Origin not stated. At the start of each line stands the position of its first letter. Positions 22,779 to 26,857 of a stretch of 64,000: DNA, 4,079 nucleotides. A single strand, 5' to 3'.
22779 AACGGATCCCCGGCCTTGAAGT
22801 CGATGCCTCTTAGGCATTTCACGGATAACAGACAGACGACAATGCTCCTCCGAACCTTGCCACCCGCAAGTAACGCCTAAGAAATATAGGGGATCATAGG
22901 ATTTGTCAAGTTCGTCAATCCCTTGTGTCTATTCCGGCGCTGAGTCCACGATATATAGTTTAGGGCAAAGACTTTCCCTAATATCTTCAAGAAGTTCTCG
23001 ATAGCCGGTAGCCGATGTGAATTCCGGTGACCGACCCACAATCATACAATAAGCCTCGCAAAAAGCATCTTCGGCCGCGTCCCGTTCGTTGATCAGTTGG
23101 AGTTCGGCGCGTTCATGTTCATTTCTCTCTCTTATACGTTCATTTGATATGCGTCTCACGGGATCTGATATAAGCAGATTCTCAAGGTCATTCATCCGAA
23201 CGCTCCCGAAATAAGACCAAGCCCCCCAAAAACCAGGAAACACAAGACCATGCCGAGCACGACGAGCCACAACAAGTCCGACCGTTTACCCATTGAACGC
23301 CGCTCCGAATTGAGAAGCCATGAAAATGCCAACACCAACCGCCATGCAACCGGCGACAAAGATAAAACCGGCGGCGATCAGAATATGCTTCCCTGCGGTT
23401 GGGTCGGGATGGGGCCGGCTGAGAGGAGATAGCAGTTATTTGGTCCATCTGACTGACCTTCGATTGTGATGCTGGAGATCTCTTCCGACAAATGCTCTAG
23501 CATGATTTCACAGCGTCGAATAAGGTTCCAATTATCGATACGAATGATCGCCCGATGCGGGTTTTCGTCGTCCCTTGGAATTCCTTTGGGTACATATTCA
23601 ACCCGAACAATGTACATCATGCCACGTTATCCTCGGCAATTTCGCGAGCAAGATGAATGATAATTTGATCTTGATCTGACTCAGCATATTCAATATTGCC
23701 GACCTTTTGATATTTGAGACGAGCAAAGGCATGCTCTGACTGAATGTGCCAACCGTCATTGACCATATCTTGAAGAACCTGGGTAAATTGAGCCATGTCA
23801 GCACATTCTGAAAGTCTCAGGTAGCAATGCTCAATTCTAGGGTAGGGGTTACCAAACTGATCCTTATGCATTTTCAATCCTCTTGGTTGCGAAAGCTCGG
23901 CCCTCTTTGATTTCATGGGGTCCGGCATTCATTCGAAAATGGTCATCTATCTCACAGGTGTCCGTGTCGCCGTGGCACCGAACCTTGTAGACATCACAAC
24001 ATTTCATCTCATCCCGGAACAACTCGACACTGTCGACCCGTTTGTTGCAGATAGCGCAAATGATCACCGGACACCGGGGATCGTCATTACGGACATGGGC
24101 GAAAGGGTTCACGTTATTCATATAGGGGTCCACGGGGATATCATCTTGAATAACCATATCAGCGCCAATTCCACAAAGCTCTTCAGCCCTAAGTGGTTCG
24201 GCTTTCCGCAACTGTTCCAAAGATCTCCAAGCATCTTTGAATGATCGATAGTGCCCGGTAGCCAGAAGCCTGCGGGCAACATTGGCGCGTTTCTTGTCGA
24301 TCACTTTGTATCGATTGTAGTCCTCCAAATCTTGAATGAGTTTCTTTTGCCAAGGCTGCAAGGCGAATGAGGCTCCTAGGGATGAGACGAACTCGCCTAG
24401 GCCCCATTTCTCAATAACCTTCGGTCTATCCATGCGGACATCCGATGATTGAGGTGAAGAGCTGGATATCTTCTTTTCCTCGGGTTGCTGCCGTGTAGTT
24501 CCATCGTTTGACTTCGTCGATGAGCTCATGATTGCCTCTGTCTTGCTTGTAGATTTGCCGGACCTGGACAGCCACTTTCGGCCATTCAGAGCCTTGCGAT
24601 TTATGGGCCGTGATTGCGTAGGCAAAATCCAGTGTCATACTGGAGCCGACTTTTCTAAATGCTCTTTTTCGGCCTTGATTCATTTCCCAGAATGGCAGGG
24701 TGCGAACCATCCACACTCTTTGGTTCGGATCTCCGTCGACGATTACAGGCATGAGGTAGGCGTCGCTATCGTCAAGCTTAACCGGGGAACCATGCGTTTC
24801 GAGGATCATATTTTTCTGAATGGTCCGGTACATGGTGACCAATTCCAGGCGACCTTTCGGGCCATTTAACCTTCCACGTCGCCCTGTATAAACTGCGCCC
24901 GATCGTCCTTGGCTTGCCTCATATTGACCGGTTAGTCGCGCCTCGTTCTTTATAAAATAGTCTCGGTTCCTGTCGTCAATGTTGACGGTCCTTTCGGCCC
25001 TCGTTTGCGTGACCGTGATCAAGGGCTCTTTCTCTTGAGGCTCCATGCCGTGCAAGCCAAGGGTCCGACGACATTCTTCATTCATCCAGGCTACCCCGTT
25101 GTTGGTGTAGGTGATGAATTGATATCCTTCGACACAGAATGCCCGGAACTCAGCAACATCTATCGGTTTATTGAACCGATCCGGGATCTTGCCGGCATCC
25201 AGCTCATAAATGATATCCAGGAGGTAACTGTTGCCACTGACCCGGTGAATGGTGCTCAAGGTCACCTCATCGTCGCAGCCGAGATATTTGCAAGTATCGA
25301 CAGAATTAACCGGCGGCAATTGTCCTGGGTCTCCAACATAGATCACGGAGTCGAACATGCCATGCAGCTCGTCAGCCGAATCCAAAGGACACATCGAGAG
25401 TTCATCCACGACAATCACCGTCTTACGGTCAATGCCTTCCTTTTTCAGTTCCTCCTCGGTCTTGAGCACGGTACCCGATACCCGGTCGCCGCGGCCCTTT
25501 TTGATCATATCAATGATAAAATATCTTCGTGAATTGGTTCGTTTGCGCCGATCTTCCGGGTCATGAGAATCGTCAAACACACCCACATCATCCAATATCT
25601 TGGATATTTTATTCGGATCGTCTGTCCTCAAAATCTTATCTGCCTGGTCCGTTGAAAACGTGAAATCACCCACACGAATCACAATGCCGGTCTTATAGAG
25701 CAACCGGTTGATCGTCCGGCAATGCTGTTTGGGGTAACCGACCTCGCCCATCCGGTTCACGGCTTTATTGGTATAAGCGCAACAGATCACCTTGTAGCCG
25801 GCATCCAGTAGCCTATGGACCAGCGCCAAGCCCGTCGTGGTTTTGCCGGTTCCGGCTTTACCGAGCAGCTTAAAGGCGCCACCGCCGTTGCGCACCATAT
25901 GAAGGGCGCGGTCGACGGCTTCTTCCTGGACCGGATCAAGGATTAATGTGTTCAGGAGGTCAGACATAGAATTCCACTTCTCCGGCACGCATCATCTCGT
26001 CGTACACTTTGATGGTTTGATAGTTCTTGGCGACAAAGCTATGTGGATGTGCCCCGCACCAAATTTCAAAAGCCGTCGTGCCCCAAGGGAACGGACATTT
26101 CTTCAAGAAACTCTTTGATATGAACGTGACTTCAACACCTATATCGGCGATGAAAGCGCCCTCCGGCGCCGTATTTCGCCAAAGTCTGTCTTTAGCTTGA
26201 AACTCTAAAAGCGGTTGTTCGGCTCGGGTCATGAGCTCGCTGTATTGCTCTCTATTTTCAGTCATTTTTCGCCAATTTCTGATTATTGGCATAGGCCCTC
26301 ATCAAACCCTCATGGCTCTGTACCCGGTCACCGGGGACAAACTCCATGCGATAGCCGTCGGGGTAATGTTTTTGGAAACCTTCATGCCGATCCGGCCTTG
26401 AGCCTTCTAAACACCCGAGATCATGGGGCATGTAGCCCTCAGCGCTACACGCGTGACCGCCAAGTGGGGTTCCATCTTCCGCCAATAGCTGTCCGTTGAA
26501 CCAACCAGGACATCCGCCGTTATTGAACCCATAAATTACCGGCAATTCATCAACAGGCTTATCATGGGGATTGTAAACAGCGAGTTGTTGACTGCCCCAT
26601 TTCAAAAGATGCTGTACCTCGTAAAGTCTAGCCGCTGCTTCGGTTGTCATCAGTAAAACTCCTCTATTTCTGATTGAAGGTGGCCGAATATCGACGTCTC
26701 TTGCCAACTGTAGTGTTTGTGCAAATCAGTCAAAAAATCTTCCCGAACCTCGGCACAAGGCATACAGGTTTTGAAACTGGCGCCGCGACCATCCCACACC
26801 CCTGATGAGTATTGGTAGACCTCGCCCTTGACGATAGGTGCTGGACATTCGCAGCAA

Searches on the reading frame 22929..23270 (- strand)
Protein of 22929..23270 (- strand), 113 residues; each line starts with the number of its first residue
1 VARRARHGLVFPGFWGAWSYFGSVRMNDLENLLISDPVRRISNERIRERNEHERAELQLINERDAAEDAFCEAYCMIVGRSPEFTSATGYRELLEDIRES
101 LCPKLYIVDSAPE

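Call 19: search_protein_families(library=phrogs, proteins=[window:22929-23270:-], max_evalue=0.01)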
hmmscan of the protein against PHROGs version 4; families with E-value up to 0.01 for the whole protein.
window:22929-23270:- (113 aa): 1 family
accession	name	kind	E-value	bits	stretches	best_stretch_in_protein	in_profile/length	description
phrog_16295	-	unknown function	3.5e-08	34.7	1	47-100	50-104/114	-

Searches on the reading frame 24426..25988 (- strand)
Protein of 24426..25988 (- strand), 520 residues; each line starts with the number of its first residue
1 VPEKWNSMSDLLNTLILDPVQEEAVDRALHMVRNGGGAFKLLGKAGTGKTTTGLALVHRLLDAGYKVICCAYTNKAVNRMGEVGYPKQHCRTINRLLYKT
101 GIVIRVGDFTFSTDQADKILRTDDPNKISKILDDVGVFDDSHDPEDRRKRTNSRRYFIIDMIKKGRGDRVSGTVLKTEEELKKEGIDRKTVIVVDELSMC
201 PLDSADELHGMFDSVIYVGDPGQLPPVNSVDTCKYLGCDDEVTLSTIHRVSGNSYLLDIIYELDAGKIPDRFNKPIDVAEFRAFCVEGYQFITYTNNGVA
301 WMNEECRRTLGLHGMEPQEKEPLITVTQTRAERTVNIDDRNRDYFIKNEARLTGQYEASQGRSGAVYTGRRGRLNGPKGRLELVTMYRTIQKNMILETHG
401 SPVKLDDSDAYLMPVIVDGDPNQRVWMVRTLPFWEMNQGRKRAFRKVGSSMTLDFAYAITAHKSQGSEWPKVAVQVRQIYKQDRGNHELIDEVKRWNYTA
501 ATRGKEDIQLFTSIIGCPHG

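Call 19: search_protein_families(library=phrogs, proteins=[window:24426-25988:-], max_evalue=0.01)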
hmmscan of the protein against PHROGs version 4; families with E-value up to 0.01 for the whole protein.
window:24426-25988:- (520 aa): 6 families
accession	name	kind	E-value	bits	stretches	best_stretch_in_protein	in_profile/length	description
phrog_325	-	DNA, RNA and nucleotide metabolism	3.5e-42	145.8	1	8-508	462-864/986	Dda-like helicase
phrog_4412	-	DNA, RNA and nucleotide metabolism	1.7e-18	67.4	3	451-514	660-715/743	exonuclease V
phrog_1967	-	DNA, RNA and nucleotide metabolism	4.4e-11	43.1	1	17-80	153-212/776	DNA helicase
phrog_25411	-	unknown function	2.5e-09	37.3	1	41-231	235-396/627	-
phrog_50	-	DNA, RNA and nucleotide metabolism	0.0062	16.6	0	35-69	368-402/570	DnaC-like helicase loader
phrog_25471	-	unknown function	0.0076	17.3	0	21-83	7-71/162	-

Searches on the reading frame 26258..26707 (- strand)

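Call 20: search_protein_families(library=phrogs, proteins=[window:26258-26707:-], max_evalue=0.01)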
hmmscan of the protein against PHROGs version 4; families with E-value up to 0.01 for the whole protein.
window:26258-26707:- (149 aa): 1 family
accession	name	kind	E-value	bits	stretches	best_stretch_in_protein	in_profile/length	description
phrog_24023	-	unknown function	6.4e-55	185.8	1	20-144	1-125/131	-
